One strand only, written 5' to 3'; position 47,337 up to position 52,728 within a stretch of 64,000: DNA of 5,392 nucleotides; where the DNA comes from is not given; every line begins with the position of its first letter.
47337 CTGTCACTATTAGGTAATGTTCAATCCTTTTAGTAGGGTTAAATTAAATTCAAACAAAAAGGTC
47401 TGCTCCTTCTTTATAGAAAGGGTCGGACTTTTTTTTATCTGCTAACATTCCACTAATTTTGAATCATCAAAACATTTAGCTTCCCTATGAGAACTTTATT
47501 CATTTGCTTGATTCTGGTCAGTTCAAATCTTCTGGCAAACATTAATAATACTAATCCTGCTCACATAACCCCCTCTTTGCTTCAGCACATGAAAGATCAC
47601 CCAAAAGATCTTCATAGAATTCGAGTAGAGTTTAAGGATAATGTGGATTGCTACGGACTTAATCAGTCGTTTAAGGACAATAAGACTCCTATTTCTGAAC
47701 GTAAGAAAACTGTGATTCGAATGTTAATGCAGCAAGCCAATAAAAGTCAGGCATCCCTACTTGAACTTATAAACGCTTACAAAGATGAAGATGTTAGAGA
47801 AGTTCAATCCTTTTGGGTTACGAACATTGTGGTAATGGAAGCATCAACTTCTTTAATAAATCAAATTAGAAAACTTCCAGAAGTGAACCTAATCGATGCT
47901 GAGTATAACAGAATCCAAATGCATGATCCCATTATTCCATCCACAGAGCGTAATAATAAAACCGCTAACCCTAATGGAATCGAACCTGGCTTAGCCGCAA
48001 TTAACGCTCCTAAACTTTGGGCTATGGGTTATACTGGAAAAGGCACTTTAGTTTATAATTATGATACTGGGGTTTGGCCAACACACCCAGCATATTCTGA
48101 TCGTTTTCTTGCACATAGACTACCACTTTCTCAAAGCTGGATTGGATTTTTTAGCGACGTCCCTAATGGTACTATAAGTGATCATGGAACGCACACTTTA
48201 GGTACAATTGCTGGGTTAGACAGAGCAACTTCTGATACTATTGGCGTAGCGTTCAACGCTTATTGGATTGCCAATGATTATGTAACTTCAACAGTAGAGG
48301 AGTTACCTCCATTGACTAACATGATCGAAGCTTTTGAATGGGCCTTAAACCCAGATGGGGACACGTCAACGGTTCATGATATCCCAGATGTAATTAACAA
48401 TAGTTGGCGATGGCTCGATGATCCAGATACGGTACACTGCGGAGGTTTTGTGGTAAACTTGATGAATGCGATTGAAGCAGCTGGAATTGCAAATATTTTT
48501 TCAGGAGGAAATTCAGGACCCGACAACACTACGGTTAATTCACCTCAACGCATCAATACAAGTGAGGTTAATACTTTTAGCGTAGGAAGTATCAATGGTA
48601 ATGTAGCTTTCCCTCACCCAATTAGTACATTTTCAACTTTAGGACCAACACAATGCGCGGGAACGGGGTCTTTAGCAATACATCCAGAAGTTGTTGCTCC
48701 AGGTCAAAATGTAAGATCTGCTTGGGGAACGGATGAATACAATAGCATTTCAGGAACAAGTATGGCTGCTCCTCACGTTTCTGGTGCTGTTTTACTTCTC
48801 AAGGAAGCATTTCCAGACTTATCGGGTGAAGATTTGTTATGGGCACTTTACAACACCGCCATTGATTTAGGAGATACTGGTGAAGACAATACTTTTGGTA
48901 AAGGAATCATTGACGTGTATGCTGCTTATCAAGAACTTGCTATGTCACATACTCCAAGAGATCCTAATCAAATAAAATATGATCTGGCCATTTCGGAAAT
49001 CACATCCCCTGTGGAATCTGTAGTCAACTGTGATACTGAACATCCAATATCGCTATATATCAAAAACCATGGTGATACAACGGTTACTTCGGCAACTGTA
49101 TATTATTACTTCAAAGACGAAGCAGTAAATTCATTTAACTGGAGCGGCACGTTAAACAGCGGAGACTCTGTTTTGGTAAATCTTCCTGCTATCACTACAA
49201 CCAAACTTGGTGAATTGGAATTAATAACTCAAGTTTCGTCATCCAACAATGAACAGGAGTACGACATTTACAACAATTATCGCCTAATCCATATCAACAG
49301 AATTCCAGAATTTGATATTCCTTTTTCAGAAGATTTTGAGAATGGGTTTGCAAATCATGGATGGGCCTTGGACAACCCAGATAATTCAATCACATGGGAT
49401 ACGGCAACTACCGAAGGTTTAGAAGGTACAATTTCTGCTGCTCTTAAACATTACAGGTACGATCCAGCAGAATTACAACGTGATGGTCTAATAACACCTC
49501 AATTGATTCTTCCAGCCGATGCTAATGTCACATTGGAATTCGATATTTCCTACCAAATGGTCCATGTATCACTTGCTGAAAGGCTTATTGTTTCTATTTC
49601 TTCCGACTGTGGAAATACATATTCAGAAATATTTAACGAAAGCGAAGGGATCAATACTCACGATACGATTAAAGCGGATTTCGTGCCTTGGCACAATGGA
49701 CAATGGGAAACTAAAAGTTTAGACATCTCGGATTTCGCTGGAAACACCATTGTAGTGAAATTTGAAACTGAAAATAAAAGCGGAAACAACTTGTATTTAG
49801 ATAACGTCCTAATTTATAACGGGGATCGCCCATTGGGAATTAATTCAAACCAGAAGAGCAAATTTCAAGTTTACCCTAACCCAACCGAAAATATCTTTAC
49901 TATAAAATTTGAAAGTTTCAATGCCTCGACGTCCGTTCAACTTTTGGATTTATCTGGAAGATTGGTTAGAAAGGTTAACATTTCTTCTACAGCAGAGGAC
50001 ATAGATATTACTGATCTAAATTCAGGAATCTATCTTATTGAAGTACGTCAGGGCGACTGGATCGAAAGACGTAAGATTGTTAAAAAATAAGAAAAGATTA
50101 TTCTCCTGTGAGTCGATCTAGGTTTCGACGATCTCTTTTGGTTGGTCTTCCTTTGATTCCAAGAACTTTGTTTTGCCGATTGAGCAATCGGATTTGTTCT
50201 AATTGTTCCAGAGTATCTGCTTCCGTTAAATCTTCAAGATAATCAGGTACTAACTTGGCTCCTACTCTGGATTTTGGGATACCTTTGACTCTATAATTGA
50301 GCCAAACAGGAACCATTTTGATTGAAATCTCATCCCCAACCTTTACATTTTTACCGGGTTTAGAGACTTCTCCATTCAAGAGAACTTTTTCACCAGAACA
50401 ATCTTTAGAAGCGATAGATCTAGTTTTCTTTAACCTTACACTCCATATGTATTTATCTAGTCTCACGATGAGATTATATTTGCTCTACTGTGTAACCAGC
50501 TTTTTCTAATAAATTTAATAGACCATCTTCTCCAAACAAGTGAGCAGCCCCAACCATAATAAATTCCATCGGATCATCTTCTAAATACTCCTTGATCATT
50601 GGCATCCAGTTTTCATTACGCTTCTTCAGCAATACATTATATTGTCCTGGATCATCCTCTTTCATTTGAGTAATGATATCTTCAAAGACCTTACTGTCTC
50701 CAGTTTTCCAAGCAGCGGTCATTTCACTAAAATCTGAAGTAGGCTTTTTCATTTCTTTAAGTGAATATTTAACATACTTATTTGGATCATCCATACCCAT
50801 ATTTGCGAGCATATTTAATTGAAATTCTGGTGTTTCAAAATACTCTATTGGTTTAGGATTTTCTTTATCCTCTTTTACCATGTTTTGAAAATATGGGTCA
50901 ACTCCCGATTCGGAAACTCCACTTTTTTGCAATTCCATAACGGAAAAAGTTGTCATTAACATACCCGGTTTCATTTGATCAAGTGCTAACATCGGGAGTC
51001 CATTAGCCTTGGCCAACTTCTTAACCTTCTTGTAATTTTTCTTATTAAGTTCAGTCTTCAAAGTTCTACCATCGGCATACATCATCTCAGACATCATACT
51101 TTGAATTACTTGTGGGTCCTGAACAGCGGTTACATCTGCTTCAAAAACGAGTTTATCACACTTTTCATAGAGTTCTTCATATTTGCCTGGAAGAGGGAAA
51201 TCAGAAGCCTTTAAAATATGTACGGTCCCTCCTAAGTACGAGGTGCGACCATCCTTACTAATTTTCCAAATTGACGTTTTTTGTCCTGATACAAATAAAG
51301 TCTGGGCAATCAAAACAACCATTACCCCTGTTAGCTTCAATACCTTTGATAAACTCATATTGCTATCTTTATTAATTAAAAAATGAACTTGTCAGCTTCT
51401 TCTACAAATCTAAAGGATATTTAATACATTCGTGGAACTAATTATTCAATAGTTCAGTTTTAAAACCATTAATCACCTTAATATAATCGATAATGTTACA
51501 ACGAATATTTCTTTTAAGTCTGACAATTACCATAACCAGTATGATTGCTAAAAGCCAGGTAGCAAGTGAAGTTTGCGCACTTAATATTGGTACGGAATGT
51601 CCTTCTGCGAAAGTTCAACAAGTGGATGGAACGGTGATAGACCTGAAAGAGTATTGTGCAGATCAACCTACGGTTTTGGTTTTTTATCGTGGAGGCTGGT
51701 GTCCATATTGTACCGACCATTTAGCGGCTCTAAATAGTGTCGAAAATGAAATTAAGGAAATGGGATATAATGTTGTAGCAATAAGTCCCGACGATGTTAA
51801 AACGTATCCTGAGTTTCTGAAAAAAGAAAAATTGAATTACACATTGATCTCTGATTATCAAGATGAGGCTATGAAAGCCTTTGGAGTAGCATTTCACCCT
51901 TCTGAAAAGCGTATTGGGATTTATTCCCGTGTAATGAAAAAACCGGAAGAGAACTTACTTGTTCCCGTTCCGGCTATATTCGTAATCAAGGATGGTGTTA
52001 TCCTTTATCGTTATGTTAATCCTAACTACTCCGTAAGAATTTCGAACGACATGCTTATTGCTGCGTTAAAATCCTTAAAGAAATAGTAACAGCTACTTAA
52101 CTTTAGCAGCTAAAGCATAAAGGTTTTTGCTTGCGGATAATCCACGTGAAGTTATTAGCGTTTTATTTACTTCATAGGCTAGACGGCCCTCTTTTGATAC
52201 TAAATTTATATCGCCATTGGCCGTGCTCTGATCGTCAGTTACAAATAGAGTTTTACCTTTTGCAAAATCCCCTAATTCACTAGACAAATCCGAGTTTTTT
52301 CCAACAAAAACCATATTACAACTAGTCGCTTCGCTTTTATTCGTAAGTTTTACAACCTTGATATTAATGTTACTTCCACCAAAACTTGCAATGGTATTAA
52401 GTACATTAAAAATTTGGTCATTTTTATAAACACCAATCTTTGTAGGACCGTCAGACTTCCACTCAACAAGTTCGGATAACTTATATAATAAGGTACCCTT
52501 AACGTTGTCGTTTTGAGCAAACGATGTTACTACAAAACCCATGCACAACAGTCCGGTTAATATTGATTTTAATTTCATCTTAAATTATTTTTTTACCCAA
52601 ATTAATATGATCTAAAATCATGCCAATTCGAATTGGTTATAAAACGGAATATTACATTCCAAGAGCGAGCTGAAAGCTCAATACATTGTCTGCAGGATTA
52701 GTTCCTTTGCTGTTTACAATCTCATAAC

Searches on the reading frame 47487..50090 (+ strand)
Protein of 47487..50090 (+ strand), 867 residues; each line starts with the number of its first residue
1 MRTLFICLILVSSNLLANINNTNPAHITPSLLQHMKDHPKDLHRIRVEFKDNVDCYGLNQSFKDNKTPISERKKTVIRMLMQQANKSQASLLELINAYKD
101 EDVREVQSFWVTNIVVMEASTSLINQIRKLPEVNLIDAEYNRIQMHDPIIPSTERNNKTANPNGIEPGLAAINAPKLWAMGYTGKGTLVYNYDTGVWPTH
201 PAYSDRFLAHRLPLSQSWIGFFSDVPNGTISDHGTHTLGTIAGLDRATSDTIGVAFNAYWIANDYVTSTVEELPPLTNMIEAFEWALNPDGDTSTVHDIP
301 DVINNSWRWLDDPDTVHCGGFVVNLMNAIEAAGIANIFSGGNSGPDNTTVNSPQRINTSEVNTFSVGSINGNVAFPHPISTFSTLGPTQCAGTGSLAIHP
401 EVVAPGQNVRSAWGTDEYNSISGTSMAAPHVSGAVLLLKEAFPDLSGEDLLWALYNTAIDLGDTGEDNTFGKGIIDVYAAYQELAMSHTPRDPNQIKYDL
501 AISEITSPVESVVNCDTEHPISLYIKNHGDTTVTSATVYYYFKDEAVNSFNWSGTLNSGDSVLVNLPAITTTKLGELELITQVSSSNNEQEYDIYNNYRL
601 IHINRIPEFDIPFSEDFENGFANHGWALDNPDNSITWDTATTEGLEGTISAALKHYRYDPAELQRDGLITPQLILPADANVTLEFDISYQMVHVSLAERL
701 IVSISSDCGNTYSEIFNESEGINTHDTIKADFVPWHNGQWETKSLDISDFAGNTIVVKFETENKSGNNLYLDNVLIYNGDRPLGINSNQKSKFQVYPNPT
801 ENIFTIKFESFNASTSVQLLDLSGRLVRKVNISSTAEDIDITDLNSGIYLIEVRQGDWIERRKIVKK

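Call 8: search_protein_families(library=pfam, proteins=[window:47487-50090:+], max_evalue=0.001)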
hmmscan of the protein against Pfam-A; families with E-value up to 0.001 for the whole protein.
window:47487-50090:+ (867 aa): 3 families
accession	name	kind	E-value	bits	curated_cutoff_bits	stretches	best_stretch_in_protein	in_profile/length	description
PF00082.27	Peptidase_S8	-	1.2e-37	130.2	21.8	1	184-473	1-288/288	Subtilase family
PF18962.6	Por_Secre_tail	-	1e-15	58.2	27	1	795-863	1-72/75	Secretion system C-terminal sorting domain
PF07705.17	CARDB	-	0.00018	22.1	22.7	1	499-598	3-98/101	CARDB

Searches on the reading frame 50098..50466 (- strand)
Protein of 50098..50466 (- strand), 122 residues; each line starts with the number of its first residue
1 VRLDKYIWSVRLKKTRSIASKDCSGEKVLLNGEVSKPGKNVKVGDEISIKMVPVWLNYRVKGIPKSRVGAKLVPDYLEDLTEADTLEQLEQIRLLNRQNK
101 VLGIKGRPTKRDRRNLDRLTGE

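Call 8: search_protein_families(library=pfam, proteins=[window:50098-50466:-], max_evalue=0.001)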
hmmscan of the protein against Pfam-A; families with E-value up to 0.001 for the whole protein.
window:50098-50466:- (122 aa): 1 family
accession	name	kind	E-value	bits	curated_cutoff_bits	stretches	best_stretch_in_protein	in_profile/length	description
PF01479.30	S4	-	1.3e-11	44.5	22.8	1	1-47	1-48/48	S4 domain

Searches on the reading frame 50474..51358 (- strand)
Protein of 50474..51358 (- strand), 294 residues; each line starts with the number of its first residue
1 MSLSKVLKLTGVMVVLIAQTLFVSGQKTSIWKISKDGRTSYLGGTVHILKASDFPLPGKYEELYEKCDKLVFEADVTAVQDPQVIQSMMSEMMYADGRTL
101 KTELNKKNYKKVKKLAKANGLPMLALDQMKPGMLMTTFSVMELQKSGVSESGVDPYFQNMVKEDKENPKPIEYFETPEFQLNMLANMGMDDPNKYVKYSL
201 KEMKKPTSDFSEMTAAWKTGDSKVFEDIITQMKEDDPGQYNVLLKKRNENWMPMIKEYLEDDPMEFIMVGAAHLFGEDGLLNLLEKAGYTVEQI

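Call 9: search_protein_families(library=pfam, proteins=[window:50474-51358:-], max_evalue=0.001)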
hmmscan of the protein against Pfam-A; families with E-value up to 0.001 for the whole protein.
window:50474-51358:- (294 aa): 1 family
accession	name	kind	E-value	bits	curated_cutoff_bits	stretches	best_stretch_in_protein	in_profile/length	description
PF01963.22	TraB_PrgY_gumN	-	1.1e-73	248.7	26.8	1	30-293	2-263/263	TraB/PrgY/gumN family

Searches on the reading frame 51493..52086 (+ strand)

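Call 9: search_protein_families(library=pfam, proteins=[window:51493-52086:+], max_evalue=0.001)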
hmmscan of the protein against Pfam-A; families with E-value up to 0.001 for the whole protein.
window:51493-52086:+ (197 aa): 4 families
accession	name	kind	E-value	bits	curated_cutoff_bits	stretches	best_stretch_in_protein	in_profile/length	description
PF00578.27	AhpC-TSA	-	2.8e-27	95.5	26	1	32-171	1-122/124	AhpC/TSA family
PF08534.16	Redoxin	-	6.7e-20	71.8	26.6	1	33-179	3-137/148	Redoxin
PF13905.12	Thioredoxin_8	-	3.1e-05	24.7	27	1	60-132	3-79/94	Thioredoxin-like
PF13911.12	AhpC-TSA_2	-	0.0005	20.9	27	0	80-133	2-55/114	AhpC/TSA antioxidant enzyme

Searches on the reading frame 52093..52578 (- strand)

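Call 9: search_protein_families(library=pfam, proteins=[window:52093-52578:-], max_evalue=0.001)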
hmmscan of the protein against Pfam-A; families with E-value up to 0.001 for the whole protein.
window:52093-52578:- (161 aa): 1 family
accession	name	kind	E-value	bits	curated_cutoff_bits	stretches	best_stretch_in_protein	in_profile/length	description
PF13689.11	DUF4154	-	1.3e-17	64.7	24.9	1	25-157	2-142/143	YfiR/HmsC-like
